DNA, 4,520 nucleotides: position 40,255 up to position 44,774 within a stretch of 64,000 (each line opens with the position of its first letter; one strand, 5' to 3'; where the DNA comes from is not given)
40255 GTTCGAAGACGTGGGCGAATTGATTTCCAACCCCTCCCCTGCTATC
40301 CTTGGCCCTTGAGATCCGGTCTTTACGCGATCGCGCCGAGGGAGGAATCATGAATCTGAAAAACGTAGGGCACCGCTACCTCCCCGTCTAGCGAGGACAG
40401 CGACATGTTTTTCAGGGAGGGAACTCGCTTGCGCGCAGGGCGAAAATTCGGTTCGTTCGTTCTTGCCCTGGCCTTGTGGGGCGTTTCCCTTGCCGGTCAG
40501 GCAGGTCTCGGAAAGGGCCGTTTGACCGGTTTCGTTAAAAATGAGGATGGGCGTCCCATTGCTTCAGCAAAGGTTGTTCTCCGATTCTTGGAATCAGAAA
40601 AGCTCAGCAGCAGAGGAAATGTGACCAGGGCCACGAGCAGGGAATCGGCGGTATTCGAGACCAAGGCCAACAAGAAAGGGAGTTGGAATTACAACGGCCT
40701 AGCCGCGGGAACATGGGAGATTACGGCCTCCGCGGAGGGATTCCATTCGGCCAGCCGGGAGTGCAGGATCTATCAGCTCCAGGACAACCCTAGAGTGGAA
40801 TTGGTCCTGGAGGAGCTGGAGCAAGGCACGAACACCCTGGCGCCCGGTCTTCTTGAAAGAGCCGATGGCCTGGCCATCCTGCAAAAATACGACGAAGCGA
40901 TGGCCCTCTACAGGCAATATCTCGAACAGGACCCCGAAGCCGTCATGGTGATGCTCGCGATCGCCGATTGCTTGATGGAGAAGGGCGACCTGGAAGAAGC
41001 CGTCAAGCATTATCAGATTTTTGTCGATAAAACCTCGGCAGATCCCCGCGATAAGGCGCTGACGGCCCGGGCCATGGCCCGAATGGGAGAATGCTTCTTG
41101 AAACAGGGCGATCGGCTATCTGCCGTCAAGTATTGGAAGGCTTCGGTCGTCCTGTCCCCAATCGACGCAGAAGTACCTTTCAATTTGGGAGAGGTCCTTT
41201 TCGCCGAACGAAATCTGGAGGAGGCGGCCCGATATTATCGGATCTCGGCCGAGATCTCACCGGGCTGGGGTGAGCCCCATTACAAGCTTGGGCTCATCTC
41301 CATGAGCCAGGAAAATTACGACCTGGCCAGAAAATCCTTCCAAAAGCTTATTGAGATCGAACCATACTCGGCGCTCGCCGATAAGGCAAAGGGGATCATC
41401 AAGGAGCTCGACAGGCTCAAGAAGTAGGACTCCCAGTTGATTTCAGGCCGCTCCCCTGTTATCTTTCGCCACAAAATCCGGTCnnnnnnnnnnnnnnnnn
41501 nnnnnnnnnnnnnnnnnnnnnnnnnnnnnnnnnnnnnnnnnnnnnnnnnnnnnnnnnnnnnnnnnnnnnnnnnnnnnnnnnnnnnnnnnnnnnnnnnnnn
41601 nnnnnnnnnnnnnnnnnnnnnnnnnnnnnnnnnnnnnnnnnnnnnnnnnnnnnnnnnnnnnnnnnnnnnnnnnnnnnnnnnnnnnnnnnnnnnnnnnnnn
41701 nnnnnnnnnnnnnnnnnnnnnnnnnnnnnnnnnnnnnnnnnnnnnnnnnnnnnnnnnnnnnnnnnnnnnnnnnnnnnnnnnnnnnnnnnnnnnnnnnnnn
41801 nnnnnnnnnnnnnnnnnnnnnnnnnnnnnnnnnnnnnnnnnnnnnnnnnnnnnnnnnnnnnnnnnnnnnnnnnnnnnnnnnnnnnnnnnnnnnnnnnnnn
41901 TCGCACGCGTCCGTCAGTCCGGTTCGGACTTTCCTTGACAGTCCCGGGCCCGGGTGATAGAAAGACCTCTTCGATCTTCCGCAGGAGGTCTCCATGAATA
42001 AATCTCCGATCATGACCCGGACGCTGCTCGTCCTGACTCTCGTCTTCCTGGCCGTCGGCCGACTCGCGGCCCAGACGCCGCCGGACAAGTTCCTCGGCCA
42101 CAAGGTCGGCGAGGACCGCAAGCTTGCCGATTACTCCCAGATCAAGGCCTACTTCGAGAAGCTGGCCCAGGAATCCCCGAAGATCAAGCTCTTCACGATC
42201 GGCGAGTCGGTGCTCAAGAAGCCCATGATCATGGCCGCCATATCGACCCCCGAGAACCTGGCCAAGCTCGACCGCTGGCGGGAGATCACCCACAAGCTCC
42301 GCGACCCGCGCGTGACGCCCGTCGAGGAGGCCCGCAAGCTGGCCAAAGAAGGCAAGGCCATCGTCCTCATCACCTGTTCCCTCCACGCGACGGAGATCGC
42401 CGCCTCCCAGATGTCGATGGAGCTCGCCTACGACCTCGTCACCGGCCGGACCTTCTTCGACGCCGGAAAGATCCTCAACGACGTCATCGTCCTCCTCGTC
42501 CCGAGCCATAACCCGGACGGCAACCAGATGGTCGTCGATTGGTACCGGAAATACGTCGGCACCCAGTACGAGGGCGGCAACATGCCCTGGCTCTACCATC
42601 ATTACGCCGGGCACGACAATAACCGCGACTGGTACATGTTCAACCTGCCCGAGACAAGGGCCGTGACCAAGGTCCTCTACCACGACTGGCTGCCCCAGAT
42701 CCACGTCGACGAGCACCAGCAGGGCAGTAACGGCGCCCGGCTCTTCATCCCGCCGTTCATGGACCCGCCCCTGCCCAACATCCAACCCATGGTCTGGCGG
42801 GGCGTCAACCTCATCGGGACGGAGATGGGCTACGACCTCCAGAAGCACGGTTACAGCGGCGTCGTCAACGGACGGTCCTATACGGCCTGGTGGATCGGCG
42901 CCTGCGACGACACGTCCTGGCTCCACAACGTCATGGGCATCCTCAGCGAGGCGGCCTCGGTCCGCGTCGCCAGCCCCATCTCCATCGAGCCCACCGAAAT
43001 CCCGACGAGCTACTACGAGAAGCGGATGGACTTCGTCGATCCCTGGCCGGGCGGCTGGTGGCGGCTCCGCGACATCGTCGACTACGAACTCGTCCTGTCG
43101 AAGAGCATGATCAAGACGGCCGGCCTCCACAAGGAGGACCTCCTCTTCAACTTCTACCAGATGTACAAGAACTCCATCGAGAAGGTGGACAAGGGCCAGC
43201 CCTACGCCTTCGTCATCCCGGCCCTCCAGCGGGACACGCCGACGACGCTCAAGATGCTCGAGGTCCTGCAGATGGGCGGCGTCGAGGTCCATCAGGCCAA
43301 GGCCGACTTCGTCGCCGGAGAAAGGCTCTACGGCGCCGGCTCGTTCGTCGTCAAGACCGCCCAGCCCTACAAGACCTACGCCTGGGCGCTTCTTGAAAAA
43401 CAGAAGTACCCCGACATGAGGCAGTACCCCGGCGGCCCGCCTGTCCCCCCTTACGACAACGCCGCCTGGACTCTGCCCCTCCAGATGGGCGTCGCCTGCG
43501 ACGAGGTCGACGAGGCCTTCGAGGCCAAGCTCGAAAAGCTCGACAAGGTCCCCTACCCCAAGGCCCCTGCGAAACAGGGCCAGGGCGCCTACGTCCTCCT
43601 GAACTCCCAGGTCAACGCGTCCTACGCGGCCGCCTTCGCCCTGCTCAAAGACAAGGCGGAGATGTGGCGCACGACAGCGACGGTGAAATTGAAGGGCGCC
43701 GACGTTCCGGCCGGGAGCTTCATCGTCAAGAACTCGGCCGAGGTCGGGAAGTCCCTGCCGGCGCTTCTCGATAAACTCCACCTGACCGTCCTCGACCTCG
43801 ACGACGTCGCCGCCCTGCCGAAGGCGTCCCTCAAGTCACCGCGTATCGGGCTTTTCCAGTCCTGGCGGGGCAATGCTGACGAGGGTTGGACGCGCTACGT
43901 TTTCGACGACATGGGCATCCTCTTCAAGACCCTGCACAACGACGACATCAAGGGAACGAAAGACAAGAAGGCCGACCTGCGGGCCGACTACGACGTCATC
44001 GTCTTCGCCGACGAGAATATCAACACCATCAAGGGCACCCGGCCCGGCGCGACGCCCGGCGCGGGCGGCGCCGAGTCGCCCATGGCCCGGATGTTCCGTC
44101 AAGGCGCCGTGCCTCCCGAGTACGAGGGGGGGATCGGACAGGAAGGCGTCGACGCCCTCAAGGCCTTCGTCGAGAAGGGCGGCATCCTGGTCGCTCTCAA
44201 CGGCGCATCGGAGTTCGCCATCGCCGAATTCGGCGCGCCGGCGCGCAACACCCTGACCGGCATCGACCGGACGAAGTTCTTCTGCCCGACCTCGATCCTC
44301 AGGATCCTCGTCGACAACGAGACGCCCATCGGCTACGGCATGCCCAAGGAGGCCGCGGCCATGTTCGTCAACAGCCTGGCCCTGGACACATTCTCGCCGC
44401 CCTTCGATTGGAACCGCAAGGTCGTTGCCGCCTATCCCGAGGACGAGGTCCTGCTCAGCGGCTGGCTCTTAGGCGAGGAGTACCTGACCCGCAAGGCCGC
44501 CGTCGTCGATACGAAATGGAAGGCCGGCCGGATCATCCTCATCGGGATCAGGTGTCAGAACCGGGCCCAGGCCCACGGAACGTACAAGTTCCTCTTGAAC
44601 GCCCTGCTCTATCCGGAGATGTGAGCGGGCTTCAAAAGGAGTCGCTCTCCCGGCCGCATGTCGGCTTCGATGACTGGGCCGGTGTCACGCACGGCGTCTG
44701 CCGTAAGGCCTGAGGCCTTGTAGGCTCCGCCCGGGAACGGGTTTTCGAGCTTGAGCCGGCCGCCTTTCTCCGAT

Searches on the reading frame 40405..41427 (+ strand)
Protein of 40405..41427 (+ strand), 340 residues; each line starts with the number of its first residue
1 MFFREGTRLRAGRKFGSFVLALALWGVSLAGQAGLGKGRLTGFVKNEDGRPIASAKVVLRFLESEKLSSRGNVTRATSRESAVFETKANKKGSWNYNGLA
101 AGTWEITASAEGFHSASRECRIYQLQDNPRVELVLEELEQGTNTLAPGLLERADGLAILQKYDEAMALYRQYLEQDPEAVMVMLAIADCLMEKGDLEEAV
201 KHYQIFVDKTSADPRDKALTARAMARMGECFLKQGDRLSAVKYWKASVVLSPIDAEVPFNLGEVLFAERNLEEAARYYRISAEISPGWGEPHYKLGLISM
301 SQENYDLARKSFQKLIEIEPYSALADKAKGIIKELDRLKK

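Call 75: search_protein_families(library=pfam, proteins=[window:40405-41427:+])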
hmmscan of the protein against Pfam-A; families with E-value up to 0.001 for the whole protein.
window:40405-41427:+ (340 aa): 16 families
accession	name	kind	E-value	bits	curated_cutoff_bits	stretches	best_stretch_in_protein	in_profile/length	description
PF07719.23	TPR_2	-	2.4e-25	86.9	27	1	290-320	2-32/34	Tetratricopeptide repeat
PF13432.12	TPR_16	-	4.1e-20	72.3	32.7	2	153-214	4-65/65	Tetratricopeptide repeat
PF00515.34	TPR_1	-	2.3e-18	65.6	27.8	0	292-320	4-32/34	Tetratricopeptide repeat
PF13181.12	TPR_8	-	2.3e-15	55.8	25.7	1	292-320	4-32/34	Tetratricopeptide repeat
PF13174.12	TPR_6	-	9.7e-15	54.6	26.3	0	182-209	2-29/33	Tetratricopeptide repeat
PF14559.12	TPR_19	-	9.2e-13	48.8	25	1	160-204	5-49/68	Tetratricopeptide repeat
PF13428.12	TPR_14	-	3.4e-12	46.2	23.5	0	149-188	4-43/44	Tetratricopeptide repeat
PF13424.12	TPR_12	-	6.2e-12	46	30.1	2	183-243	6-67/77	Tetratricopeptide repeat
PF24575.1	TPR_Slam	-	2e-11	44.7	35.2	1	131-201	31-102/104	Surface lipoprotein assembly modifier, N-terminal TPR repeats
PF13414.12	TPR_11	-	3e-11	43.3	26.8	0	190-204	4-18/42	TPR repeat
PF13176.12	TPR_7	-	2.1e-10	40.3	27.9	0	184-216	3-34/36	Tetratricopeptide repeat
PF13620.12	CarboxypepD_reg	-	1.4e-09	38.6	32.3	1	40-121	2-68/82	Carboxypeptidase regulatory-like domain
PF13431.12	TPR_17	-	4.7e-06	26.9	24.4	0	168-200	1-33/34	Tetratricopeptide repeat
PF23914.1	TPR_CcmH_CycH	-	1.4e-05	25.4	42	0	161-212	102-153/158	Cytochrome c-type biogenesis protein H TPR domain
PF13371.12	TPR_9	-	0.00045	20.6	35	0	263-329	3-69/73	Tetratricopeptide repeat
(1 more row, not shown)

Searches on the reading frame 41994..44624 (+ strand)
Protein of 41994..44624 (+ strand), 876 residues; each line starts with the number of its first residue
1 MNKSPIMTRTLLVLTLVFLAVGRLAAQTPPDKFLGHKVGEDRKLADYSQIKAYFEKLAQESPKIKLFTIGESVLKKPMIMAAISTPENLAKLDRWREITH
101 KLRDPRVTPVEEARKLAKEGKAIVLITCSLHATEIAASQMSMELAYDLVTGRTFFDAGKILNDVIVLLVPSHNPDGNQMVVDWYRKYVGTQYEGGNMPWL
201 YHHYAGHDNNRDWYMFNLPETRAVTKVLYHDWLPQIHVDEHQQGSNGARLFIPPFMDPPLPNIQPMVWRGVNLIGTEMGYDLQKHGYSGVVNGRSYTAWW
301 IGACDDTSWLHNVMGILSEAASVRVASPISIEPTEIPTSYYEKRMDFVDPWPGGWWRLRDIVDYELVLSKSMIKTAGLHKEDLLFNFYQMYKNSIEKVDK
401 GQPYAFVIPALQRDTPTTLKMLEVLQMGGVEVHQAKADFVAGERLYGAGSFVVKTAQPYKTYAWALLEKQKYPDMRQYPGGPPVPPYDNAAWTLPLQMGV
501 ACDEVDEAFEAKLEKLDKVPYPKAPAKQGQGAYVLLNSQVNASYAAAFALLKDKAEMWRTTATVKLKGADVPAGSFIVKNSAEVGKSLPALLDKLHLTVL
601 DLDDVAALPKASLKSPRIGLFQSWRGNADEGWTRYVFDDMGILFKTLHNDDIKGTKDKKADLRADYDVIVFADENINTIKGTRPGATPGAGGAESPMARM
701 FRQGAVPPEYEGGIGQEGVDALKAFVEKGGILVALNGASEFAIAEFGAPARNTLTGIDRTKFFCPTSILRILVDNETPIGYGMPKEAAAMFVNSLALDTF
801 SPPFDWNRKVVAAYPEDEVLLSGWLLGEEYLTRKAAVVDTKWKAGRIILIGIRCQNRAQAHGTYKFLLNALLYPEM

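Call 75: search_protein_families(library=pfam, proteins=[window:41994-44624:+])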
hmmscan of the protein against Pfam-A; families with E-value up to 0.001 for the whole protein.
window:41994-44624:+ (876 aa): 1 family
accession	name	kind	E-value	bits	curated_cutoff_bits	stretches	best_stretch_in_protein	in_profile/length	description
PF00246.29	Peptidase_M14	-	1.3e-16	61.5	21.6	1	50-213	1-133/286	Zinc carboxypeptidase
